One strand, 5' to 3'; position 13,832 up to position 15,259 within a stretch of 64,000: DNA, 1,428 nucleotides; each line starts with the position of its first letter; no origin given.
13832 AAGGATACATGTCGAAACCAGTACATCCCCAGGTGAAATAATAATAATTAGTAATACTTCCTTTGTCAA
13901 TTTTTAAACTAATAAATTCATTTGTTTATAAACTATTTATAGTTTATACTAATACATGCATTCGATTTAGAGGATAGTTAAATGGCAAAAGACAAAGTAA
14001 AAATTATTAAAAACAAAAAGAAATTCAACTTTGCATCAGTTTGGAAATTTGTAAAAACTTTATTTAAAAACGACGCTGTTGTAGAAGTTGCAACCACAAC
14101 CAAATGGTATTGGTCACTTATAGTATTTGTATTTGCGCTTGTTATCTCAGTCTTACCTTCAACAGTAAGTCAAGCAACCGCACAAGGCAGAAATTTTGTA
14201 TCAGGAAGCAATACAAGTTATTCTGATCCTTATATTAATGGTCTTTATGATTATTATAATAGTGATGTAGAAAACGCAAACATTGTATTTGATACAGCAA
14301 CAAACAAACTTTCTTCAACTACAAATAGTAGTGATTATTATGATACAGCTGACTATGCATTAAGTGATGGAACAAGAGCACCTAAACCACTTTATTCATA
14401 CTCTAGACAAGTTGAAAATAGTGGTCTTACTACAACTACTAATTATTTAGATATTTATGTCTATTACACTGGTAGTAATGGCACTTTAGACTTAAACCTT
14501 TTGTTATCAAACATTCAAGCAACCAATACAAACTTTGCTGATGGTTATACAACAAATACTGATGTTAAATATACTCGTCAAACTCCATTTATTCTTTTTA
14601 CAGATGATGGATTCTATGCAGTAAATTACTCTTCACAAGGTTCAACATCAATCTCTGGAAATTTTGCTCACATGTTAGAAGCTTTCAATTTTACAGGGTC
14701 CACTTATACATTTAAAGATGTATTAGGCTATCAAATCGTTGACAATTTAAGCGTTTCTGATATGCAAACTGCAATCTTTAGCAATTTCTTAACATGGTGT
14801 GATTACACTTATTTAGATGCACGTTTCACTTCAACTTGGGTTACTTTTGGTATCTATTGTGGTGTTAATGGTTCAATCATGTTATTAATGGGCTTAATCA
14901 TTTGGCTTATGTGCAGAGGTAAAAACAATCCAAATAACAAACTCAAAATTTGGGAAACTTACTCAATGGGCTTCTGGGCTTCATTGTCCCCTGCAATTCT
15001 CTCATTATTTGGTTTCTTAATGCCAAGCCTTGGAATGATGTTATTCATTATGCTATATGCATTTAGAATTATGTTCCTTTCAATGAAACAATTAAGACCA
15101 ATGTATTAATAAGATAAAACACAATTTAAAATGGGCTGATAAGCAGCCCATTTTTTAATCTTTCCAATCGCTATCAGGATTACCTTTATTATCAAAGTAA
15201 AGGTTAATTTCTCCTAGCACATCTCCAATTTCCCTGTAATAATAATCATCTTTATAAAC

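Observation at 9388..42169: Dispersed 18-nt intergenic motif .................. (4 exact copies, 1-2 degenerate)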

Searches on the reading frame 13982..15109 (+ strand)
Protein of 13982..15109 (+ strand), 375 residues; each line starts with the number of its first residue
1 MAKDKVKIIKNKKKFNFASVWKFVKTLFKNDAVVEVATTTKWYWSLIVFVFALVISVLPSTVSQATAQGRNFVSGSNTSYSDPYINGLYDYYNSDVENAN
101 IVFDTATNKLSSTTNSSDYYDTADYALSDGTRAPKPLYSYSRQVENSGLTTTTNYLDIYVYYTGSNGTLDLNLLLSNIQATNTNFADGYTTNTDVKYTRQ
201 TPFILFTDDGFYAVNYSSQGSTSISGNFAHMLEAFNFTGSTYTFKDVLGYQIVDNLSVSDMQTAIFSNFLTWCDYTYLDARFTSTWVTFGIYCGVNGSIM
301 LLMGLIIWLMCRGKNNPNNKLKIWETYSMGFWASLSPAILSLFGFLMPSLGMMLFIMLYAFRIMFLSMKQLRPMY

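Call 68: search_protein_families(library=pfam, proteins=[window:13982-15109:+], max_evalue=0.01)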
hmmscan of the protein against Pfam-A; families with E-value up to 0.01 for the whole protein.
window:13982-15109:+ (375 aa): 0 families
